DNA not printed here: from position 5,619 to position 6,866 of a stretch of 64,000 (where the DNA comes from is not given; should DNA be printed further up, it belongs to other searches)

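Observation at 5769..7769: Cytoplasmic clan GH-A glycoside-hydrolase-like domain fused to an SDR sugar-nucleotide epimerase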

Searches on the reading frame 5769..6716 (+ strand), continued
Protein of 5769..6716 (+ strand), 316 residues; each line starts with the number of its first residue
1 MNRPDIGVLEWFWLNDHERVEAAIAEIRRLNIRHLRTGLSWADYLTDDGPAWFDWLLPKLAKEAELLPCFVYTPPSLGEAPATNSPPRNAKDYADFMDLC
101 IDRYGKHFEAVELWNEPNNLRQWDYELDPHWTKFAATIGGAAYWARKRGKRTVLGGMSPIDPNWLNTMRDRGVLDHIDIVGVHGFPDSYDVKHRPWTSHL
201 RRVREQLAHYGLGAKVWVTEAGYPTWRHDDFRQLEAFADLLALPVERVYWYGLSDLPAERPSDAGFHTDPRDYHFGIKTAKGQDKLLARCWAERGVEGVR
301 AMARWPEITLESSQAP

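Call 48: search_solved_structures(query=A2, max_evalue=1, show_alignments=2)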
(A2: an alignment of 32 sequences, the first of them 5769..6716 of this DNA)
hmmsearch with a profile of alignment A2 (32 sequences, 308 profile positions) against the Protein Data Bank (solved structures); distinct sequences matched with E-value up to 1: 44.
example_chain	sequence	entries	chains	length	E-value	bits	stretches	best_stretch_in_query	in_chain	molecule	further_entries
5bx9_A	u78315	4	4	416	1.7e-09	40.4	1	7-297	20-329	PslG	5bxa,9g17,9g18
4zn2_A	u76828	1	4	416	1.7e-09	40.4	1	7-297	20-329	PslG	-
5jvk_A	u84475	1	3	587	2.5e-05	26.7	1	205-294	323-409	Uncharacterized protein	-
9uct_A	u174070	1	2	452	0.00023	23.5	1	17-119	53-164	beta-glucosidase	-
9gci_A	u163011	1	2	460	0.00072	21.9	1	17-119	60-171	beta-glucosidase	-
9gcj_A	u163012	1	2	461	0.00073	21.9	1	17-119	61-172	beta-glucosidase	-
8akp_A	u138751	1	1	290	0.0011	21.3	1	171-257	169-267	catalytic domain of G7048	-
9jtt_A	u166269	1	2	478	0.003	19.9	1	21-124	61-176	Beta-glucosidase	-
2dga_A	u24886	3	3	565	0.004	19.5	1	20-121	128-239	Beta-glucosidase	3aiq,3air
7ysu_A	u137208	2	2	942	0.0048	19.2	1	18-107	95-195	Klotho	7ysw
7ysh_A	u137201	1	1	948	0.0049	19.2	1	18-107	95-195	Klotho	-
8toh_A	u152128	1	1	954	0.0049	19.1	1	18-107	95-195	Klotho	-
5w21_A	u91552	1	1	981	0.0053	19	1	18-107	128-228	Klotho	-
1w91_A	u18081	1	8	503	0.0056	19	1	86-212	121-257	BETA-XYLOSIDASE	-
2bs9_A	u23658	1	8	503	0.0056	19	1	86-212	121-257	BETA-XYLOSIDASE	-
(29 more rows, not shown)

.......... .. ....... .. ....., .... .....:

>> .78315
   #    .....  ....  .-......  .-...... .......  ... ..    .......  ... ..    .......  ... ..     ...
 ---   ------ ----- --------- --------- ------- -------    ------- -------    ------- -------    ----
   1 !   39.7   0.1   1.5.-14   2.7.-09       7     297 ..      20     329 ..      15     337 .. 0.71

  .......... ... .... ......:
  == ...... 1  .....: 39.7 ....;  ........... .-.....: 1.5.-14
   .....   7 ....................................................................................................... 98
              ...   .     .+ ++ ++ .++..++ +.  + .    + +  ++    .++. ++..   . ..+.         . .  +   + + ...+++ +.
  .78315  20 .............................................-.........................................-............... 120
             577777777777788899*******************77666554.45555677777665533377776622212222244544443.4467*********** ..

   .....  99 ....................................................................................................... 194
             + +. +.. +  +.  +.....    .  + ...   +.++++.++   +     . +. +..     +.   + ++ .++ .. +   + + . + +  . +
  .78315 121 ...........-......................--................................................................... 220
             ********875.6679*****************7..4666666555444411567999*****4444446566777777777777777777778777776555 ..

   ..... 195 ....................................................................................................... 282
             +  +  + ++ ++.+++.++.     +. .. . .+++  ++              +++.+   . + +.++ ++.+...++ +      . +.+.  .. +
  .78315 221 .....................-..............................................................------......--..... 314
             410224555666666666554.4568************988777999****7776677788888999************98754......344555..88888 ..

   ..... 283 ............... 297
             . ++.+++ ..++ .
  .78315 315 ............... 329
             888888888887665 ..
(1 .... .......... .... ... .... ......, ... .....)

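Call 69: search_protein_representatives(alignment_id=A2)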
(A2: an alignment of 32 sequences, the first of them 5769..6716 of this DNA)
Query: 32 sequences, 308 profile positions. Proteins with E-value up to 0.001 (for the whole library): 10362; up to 1e-10: 2668; up to 1e-30: 219. The best 150 are listed.
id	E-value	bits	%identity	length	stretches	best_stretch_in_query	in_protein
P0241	3.0e-131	453.5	-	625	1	5-301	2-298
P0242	1.6e-130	451.1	-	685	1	5-302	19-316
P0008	9.6e-128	441.9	-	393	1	4-285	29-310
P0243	1.2e-127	441.7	-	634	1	6-295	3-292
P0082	1.1e-125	435.2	-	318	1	4-302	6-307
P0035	4.9e-122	423.2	-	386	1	1-296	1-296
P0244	1.9e-121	421.2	-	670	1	10-302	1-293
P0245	1.0e-120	418.9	-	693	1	7-299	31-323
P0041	4.8e-119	413.4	-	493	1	5-301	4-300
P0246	3.0e-118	410.8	-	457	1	5-302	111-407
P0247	5.7e-118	409.8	-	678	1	5-303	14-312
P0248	2.0e-117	408.1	-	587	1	5-301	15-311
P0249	2.8e-117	407.6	-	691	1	5-301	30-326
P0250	7.2e-117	406.2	-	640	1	3-301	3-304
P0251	4.6e-116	403.6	-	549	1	7-301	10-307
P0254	5.8e-103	360.5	-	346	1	4-295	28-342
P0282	1.0e-77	277.6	-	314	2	111-293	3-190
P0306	1.6e-64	234.3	-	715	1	6-302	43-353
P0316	3.6e-62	226.6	-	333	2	111-296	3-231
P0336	4.9e-55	203.1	-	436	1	19-299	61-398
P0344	1.1e-53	198.7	-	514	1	6-300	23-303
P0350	2.4e-50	187.7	-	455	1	19-297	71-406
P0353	1.1e-49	185.6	-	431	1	19-299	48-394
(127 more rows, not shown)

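Call 70: search_protein_families(library=pfam, proteins=[P0336, P0350, P0353, P0282, P0316, P0241, P0306, P0254, P0344], max_evalue=0.01)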
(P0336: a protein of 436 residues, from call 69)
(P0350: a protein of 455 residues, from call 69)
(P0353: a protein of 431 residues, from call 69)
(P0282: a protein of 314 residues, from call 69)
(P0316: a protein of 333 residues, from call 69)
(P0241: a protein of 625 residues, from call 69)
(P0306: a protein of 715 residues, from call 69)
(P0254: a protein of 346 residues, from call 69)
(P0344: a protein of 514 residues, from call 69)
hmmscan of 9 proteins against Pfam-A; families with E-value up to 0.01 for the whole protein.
P0336 (436 aa): 0 families

P0350 (455 aa): 0 families

P0353 (431 aa): 0 families

P0282 (314 aa): 2 families
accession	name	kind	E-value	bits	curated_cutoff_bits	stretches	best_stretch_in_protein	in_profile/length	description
PF11790.14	Glyco_hydro_cc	-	6.1e-05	23.1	21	1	3-146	67-209/237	Glycosyl hydrolase catalytic core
PF07745.19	Glyco_hydro_53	-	0.0001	21.8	24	1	3-115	134-246/340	Glycosyl hydrolase family 53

P0316 (333 aa): 1 family
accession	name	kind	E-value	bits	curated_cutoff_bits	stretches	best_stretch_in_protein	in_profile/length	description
PF11790.14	Glyco_hydro_cc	-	0.0009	19.3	21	1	60-161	127-219/237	Glycosyl hydrolase catalytic core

P0241 (625 aa): 8 families
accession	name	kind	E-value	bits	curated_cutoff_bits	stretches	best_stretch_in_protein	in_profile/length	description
PF01370.27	Epimerase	-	1.7e-22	80.4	20.9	1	318-518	1-228/240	NAD dependent epimerase/dehydratase family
PF16363.11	GDP_Man_Dehyd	-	3.6e-13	50.1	27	1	319-475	1-181/332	GDP-mannose 4,6 dehydratase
PF01073.25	3Beta_HSD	-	5.5e-08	32.6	22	1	319-429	1-109/280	3-beta hydroxysteroid dehydrogenase/isomerase family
PF02719.21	Polysacc_synt_2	-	8.8e-08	32.1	20.2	1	318-479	1-173/293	Polysaccharide biosynthesis protein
PF07993.18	NAD_binding_4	-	1.7e-05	24.6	20.1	0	433-484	163-214/258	Male sterility protein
PF00106.31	adh_short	-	0.00068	19.6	26.6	0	318-389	3-72/195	short chain dehydrogenase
PF08659.16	KR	-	0.00098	19.5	22.6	0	318-445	3-145/180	KR domain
PF13450.12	NAD_binding_8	-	0.0053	17.5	21.9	0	323-356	3-36/68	NAD(P)-binding Rossmann-like domain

P0306 (715 aa): 8 families
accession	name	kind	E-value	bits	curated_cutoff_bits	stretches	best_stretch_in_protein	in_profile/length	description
PF01370.27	Epimerase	-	3.2e-52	177.8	20.9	1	372-633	1-240/240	NAD dependent epimerase/dehydratase family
PF16363.11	GDP_Man_Dehyd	-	1.9e-45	156.2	27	2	373-504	1-140/332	GDP-mannose 4,6 dehydratase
PF07993.18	NAD_binding_4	-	7.6e-20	71.6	20.1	1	374-588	1-230/258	Male sterility protein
PF01073.25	3Beta_HSD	-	6.2e-17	62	22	1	373-624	1-234/280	3-beta hydroxysteroid dehydrogenase/isomerase family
PF02719.21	Polysacc_synt_2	-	1.2e-11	44.8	20.2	1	372-495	1-130/293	Polysaccharide biosynthesis protein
PF04321.23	RmlD_sub_bind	-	0.00011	21.8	27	1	372-570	3-155/287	RmlD substrate binding domain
PF08659.16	KR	-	0.00084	19.7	22.6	1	372-498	3-142/180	KR domain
PF00106.31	adh_short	-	0.002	18.1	26.6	0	372-445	3-74/195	short chain dehydrogenase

P0254 (346 aa): 1 family
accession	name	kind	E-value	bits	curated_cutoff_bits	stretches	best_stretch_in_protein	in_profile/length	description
PF00232.24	Glyco_hydro_1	-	0.0062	15.5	22.6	0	46-149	60-168/453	Glycosyl hydrolase family 1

P0344 (514 aa): 8 families
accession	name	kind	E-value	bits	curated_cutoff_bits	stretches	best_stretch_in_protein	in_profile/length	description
PF16363.11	GDP_Man_Dehyd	-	6.2e-31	108.5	27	1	326-510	1-175/332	GDP-mannose 4,6 dehydratase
PF01370.27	Epimerase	-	7.6e-28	98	20.9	1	325-510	1-164/240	NAD dependent epimerase/dehydratase family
PF01073.25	3Beta_HSD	-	3.7e-17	62.7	22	1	326-500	1-158/280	3-beta hydroxysteroid dehydrogenase/isomerase family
PF07993.18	NAD_binding_4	-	4.1e-13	49.5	20.1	1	386-509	81-198/258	Male sterility protein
PF02719.21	Polysacc_synt_2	-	1e-10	41.8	20.2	1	325-448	1-131/293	Polysaccharide biosynthesis protein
PF04321.23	RmlD_sub_bind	-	9.4e-07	28.6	27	1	325-451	3-107/287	RmlD substrate binding domain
PF00106.31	adh_short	-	1.1e-05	25.5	26.6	1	324-396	2-73/195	short chain dehydrogenase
PF08659.16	KR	-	1.3e-05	25.7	22.6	1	326-450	4-142/180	KR domain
